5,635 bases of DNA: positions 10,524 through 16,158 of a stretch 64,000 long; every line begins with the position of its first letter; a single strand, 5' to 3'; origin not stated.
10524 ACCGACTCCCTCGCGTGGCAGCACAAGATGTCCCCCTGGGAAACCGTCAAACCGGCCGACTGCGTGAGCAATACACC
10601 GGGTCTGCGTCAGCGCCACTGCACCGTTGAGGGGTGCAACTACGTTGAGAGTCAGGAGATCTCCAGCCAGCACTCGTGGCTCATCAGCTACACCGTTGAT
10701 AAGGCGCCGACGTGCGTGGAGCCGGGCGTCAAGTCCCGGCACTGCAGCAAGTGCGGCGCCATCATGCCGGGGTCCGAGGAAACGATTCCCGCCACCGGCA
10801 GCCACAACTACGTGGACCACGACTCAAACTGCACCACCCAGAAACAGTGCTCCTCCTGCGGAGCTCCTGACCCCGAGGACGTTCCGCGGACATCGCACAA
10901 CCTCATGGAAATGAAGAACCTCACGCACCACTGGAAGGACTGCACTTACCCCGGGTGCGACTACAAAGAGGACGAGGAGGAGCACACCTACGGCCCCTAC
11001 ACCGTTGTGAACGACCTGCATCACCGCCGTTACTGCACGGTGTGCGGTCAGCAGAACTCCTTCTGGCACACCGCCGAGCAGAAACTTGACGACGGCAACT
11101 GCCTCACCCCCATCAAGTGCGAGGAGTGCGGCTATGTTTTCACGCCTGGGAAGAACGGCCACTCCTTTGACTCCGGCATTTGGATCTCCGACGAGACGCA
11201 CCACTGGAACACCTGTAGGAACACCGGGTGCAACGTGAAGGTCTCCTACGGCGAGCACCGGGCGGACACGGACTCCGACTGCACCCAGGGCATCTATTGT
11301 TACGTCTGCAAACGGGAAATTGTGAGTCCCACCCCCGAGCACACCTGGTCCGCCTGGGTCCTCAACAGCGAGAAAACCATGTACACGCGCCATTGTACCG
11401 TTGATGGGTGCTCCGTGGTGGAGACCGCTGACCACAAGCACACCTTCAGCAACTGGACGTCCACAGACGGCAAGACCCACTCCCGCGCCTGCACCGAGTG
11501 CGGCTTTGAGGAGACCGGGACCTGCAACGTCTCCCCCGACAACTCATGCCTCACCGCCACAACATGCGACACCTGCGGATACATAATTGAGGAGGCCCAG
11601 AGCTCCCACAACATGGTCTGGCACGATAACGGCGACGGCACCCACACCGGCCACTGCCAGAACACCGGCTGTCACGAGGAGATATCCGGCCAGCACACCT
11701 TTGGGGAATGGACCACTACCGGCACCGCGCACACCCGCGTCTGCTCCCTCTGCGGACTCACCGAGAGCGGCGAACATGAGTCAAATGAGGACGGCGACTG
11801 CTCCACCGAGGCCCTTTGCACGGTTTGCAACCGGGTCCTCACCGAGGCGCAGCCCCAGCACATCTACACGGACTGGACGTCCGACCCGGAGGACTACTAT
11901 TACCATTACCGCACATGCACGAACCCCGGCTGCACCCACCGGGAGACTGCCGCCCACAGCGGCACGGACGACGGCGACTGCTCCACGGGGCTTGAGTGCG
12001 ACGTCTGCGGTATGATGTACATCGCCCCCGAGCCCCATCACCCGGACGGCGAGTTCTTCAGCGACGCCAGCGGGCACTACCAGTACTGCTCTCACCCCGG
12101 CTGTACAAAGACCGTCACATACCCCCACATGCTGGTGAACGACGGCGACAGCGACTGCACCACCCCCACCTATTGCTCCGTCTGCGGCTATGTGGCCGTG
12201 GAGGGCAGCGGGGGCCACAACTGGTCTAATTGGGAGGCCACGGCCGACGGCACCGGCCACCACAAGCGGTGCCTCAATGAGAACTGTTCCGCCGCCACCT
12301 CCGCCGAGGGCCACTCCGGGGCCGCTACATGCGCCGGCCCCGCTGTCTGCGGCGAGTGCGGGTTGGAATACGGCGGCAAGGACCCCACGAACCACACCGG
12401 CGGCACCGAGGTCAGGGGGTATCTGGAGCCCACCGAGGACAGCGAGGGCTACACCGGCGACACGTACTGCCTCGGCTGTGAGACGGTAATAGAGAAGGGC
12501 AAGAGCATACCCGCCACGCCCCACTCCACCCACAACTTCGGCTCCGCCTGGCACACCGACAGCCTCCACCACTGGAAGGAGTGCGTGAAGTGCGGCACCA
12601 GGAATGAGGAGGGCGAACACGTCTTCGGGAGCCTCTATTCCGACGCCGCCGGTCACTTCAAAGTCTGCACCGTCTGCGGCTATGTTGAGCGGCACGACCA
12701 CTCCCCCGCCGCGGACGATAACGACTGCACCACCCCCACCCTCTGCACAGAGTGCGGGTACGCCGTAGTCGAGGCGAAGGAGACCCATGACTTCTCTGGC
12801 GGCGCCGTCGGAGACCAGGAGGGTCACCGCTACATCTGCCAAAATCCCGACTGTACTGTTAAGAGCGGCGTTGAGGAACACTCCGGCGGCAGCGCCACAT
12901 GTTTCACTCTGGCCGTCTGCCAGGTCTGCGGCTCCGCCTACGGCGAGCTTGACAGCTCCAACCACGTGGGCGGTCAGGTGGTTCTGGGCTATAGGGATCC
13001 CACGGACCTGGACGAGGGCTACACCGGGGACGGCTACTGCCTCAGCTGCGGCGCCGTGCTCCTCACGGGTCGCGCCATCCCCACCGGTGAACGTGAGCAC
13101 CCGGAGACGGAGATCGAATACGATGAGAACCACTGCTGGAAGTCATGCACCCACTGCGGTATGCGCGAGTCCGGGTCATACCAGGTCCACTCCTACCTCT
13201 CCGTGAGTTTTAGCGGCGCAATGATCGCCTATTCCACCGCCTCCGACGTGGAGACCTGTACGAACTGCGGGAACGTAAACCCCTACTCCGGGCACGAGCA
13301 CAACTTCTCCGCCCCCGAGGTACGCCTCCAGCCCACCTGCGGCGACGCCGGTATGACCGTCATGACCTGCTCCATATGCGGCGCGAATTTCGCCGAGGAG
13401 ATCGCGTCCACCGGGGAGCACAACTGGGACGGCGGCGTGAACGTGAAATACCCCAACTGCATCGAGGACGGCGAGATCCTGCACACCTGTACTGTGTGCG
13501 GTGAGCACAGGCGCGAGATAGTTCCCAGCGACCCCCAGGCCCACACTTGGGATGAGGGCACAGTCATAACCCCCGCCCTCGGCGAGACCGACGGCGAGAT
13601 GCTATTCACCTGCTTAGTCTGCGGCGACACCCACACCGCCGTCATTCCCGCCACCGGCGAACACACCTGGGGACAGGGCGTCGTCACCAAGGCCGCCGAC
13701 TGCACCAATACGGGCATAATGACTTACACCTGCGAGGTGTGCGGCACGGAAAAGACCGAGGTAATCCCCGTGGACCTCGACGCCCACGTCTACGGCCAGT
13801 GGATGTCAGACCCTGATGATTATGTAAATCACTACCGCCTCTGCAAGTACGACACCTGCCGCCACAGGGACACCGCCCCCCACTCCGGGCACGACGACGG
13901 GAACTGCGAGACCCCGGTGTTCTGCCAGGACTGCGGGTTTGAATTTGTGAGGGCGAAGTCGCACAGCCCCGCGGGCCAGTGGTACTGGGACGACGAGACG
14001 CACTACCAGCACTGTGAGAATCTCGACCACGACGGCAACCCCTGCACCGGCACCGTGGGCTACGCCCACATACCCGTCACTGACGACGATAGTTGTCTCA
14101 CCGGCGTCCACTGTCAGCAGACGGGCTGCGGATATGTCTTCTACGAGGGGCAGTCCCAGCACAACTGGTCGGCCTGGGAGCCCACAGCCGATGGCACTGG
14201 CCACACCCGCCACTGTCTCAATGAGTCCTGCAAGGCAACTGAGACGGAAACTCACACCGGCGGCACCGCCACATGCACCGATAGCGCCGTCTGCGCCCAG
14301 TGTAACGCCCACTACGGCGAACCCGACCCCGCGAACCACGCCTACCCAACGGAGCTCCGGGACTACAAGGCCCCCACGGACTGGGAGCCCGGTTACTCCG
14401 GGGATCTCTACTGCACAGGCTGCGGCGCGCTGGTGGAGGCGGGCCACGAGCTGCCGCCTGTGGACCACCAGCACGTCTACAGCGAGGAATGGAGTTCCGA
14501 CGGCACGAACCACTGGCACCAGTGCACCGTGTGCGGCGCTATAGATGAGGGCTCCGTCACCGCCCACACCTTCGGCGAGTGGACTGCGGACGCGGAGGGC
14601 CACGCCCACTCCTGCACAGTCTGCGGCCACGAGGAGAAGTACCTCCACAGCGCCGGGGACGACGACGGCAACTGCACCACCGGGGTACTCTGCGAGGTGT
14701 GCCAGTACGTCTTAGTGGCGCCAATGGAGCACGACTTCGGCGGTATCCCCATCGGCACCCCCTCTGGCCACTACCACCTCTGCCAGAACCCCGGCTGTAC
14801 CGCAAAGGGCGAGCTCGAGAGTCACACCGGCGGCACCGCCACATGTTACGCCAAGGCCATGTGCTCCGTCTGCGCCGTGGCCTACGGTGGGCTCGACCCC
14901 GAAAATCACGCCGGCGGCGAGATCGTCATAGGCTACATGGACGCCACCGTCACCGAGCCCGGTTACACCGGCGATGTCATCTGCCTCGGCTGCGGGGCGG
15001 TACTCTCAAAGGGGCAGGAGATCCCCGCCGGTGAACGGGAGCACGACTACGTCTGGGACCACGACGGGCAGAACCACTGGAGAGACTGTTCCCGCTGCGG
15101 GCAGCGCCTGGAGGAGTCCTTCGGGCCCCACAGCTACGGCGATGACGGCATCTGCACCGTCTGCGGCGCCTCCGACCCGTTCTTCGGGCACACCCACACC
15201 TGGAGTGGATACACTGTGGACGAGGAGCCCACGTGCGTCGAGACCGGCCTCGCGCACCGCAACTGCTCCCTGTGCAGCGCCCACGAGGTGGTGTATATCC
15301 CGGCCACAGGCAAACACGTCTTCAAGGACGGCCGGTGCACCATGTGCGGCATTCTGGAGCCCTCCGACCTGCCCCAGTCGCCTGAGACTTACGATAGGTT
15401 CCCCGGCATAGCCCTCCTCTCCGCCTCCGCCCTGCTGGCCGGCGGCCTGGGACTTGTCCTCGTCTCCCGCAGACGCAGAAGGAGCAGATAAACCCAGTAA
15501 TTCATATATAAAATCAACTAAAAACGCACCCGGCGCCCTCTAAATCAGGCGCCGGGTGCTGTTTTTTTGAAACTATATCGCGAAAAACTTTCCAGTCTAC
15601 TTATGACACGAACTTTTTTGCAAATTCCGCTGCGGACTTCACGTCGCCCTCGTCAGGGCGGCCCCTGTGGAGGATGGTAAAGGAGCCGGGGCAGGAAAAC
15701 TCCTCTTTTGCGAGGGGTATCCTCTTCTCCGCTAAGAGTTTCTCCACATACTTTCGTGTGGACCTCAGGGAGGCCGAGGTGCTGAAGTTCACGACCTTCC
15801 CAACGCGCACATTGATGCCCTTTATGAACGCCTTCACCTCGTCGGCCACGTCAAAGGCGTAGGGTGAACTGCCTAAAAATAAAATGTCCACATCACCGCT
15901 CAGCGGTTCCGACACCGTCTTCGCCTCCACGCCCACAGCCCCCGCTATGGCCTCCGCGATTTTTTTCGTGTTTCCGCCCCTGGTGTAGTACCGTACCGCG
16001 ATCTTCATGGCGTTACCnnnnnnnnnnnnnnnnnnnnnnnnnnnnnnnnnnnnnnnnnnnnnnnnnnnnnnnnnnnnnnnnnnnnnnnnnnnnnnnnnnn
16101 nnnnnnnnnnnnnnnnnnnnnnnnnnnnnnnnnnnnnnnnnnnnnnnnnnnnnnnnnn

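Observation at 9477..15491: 2004-aa exported protein made of about 50 small Cys/His modules, with no family I can name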

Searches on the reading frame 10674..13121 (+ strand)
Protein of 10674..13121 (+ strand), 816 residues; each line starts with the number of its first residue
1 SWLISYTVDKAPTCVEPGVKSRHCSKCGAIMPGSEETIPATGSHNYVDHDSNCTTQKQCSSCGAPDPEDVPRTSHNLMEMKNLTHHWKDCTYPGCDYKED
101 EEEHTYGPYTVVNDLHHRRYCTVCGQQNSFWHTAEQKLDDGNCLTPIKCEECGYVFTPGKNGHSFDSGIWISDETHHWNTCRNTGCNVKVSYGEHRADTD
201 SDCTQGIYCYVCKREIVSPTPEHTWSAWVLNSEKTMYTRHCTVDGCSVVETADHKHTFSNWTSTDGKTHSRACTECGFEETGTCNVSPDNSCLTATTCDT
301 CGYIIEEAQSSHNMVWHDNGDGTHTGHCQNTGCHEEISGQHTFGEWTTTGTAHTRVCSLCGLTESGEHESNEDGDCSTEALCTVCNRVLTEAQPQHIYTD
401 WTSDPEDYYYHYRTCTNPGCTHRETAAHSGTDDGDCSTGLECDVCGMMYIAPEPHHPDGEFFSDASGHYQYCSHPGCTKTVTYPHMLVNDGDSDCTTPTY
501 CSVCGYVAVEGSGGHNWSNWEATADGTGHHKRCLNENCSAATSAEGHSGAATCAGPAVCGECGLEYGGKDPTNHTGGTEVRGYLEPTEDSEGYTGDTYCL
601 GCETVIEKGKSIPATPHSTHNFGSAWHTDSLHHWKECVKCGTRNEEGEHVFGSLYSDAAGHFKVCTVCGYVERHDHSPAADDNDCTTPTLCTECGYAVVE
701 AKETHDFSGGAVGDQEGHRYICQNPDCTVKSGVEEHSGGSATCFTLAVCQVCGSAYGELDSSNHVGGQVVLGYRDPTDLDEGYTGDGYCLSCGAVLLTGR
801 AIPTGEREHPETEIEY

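Call 41: search_protein_representatives(protein=window:10674-13121:+)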
Query: 816 residues. Proteins with E-value up to 0.001 (for the whole library): 5030; up to 1e-10: 1841; up to 1e-30: 253. The best 150 are listed.
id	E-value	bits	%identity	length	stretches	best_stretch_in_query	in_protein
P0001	0.0e+00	2369.0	77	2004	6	1-816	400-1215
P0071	4.2e-268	908.5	48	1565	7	2-810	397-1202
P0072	1.4e-221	754.6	39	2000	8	411-687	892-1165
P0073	2.1e-212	724.2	44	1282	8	549-804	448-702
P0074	3.3e-174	597.8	42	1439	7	550-805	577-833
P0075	2.2e-159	548.8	47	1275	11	548-672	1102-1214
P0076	2.6e-137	475.7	37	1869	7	411-708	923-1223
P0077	1.1e-134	467.1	45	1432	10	519-644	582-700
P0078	8.2e-131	454.2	49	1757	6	356-810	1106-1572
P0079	1.2e-130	453.6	37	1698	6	401-737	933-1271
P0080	5.9e-129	448.1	39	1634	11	429-731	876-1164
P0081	1.0e-126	440.6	47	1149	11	538-644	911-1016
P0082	2.0e-125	436.4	38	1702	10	375-810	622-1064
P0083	6.3e-121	421.5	37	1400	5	373-730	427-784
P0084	4.1e-119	415.5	41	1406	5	368-740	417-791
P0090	5.6e-106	372.1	46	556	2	494-808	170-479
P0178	1.4e-46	175.5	38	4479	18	340-480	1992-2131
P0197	1.7e-43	165.3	34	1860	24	137-199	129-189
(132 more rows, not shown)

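Call 52: search_protein_families(library=pfam, proteins=[P0071, P0072, P0073, P0090], max_evalue=0.01)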
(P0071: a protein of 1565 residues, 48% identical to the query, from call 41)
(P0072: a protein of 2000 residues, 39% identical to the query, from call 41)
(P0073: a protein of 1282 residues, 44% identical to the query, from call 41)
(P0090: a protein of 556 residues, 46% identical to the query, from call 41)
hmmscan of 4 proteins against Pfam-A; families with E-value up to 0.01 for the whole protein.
P0071 (1565 aa): 0 families

P0072 (2000 aa): 0 families

P0073 (1282 aa): 0 families

P0090 (556 aa): 1 family
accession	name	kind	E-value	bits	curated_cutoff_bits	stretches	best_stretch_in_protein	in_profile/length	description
PF08271.17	Zn_Ribbon_TF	-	1.1e-06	28.5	29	0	451-470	13-32/43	TFIIB zinc-binding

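Call 74: list_cluster_members(proteins=[P0071, P0072, P0073, P0074, P0078, P0178, P0197, P0090, P0002, P0010])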
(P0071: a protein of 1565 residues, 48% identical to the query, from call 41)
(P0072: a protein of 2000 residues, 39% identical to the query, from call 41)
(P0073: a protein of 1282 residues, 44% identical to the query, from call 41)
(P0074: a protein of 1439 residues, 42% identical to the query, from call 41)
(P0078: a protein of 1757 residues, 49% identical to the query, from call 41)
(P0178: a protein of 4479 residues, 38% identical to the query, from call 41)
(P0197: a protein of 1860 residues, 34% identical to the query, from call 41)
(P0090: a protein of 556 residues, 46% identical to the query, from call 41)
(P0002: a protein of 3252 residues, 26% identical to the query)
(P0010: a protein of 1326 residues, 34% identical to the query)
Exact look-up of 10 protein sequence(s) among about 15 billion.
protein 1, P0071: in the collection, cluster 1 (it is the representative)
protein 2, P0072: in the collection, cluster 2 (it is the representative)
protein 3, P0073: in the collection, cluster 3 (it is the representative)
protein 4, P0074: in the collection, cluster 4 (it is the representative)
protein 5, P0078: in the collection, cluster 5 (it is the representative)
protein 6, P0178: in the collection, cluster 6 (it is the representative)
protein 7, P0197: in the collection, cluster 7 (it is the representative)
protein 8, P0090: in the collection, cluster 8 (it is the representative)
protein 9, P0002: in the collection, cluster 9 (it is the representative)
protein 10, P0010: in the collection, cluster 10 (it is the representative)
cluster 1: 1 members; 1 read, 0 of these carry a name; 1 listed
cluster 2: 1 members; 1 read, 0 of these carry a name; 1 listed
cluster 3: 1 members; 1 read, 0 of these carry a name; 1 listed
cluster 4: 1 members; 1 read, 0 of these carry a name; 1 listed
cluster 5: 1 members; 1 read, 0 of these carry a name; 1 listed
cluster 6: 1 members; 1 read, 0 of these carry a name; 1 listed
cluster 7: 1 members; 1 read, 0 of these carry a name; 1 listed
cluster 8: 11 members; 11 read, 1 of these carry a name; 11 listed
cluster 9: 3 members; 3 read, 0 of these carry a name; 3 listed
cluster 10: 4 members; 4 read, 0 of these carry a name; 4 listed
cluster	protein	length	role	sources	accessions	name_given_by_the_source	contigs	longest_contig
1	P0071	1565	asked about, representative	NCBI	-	-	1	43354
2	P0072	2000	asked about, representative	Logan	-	-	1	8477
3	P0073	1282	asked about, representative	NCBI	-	-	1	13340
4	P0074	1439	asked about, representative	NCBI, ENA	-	-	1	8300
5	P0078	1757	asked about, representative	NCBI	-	-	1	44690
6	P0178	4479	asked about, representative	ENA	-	-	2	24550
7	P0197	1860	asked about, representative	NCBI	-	-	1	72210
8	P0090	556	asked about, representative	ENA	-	-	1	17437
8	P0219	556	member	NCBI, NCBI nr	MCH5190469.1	MAG: hypothetical protein J1F37_07905 [Oscillospiraceae bacterium] | hypothetical protein [Oscillospiraceae bacterium]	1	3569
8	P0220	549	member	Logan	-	-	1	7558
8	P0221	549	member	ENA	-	-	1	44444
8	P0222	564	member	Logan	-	-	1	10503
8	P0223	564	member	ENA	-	-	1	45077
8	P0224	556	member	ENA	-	-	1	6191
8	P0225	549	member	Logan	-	-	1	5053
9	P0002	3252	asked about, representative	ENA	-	-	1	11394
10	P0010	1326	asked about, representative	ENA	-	-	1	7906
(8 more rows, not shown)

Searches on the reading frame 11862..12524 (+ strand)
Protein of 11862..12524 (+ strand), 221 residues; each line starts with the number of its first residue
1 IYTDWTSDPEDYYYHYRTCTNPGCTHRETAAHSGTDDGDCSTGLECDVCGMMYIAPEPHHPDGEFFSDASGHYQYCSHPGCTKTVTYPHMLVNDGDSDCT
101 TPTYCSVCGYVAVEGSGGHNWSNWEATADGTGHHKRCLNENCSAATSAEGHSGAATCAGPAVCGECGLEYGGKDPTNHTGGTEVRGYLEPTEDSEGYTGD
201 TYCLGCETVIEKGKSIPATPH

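Call 44: predict_structure(alignment_id=A1)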
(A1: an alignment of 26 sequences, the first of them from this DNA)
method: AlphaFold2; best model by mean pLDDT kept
length: 221 residues; sequences in the alignment: 26
mean_pLDDT: 87.1   pTM: 0.48
mean pLDDT of the five models: 87.1, 85.9, 84.9, 83.3, 81.4
residues with pLDDT >= 90: 116; 70-90: 96; 50-70: 9; < 50: 0
segments of 3 or more residues with pLDDT < 50: none
pLDDT, mean of each block of 10 residues (from residue 1): 86 85 93 74 79 69 75 75 78 83 86 90 91 93 92 95 94 93 97 97 96 96 72
secondary structure, 60 per line:
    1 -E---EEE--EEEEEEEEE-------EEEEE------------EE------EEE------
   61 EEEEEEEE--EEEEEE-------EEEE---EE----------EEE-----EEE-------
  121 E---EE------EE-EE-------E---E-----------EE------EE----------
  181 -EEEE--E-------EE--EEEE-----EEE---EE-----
elements in order: E6-8 E11-19 E27-31 E52-54 E61-68 E71-76 E84-87 E103-105 E111-113 E182-185 E200-203 E209-211

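Call 48: fold_search(model_id=the predicted structure, library=pdb)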
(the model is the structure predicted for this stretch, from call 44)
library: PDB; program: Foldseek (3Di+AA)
matches with E <= 10: 208; with E <= 0.001: 0
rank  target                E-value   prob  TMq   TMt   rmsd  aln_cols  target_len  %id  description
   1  6zqc_UH               3.0e-01  0.04  0.09  0.06  39.6       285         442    9  Cryo-EM structure of the 90S pre-ribosome from Saccharomyces cerevisiae, state Pre-A1 (released 2020-09-23)
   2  6rtd_A                3.2e-01  0.08  0.11  0.06  20.7       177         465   11  Dihydro-heme d1 dehydrogenase NirN in complex with DHE (released 2019-06-19)
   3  8iyj_e                3.4e-01  0.04  0.10  0.05  30.2       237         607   10  Cryo-EM structure of the 48-nm repeat doublet microtubule from mouse sperm (released 2023-07-05)
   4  3bws_A                3.6e-01  0.03  0.10  0.06  37.6       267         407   12  Crystal structure of the leptospiral antigen Lp49 (released 2008-10-07)
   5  1yby_A                6.7e-01  0.06  0.11  0.13  21.5       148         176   10  Conserved hypothetical protein Cth-95 from Clostridium thermocellum (released 2005-02-01)
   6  5k0y_T                7.1e-01  0.03  0.11  0.08  32.6       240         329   11  m48S late-stage initiation complex, purified from rabbit reticulocytes lysates, displaying eIF2 ternary complex and eI (released 2016-07-13)
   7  7mx5_B                7.9e-01  0.03  0.11  0.07  37.9       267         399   12  Crystal structure of TolB from Acinetobacter baumannii (released 2021-05-26)
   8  9rsd_W                8.4e-01  0.02  0.10  0.07  38.2       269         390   12  Ternary complex of a charged molecular glue degrader ZZ1-SO2H, BRD4(BD1) neosubstrate, and the CTLH E3 ligase receptor (released 2026-04-08)
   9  8xi2_W                8.8e-01  0.02  0.08  0.05  35.5       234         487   10  Cryo-EM structure of the Chlamydomonas C* complex (released 2024-10-09)
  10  5tf2                  9.3e-01  0.03  0.09  0.07  24.2       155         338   15  CRYSTAL STRUCTURE OF THE WD40 DOMAIN OF THE HUMAN PROLACTIN REGULATORY ELEMENT-BINDING PROTEIN (released 2016-11-23)
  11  6rte_A                9.9e-01  0.06  0.12  0.07  20.6       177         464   11  Dihydro-heme d1 dehydrogenase NirN in complex with DHE (released 2019-06-19)
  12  5xjc_E                9.9e-01  0.04  0.12  0.10  37.0       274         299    8  Cryo-EM structure of the human spliceosome just prior to exon ligation at 3.6 angstrom (released 2017-07-05)
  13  8ctg_C                1.1e+00  0.04  0.12  0.07  18.2       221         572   10  Extracellular architecture of an engineered canonical Wnt signaling ternary complex (released 2023-03-15)
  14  5fsb_A                1.1e+00  0.04  0.10  0.10  39.7       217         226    9  Structure of tectonin 2 from laccaria bicolor in complex with 2-o-methyl-methyl-seleno-beta-l-fucopyranoside (released 2017-03-29)
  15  4aez_G                1.2e+00  0.02  0.10  0.08  34.5       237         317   12  Crystal Structure of Mitotic Checkpoint Complex (released 2012-03-21)
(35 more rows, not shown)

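Call 61: search_solved_structures(query=A1, max_evalue=0.1, show_alignments=1)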
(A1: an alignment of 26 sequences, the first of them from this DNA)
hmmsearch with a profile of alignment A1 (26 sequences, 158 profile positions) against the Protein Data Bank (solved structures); distinct sequences matched with E-value up to 0.1: 2.
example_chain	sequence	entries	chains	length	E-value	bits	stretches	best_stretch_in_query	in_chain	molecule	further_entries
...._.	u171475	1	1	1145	1e-10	45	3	52-116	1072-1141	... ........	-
1z7k_B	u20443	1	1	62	0.05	16.8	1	120-156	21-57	Ovomucoid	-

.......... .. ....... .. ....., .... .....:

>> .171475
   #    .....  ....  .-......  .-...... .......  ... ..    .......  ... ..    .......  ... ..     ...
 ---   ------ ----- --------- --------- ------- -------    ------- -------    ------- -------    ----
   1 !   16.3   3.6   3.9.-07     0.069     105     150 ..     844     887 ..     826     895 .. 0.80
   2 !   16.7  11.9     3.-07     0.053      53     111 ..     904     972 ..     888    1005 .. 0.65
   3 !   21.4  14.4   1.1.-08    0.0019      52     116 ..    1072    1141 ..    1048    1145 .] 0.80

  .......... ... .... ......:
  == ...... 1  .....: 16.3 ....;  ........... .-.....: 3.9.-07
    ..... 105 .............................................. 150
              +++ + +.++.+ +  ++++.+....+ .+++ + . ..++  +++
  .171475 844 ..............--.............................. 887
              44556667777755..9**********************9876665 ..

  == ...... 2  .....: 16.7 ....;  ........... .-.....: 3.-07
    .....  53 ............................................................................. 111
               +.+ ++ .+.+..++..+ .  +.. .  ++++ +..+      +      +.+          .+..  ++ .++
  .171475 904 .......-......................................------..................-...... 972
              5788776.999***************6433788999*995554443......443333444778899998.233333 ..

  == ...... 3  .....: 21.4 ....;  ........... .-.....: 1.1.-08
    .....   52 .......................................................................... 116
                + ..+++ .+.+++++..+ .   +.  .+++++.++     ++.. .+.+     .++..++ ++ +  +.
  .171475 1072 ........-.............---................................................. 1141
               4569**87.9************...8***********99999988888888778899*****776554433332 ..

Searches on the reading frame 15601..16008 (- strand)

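Call 10: search_protein_families(library=pfam, proteins=[window:15601-16008:-], max_evalue=0.00001)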
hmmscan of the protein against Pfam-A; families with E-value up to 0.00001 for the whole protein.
window:15601-16008:- (135 aa): 1 family
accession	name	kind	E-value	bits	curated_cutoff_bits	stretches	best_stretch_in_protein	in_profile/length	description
PF12724.12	Flavodoxin_5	-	2e-06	28.6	27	1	5-95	2-103/145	Flavodoxin domain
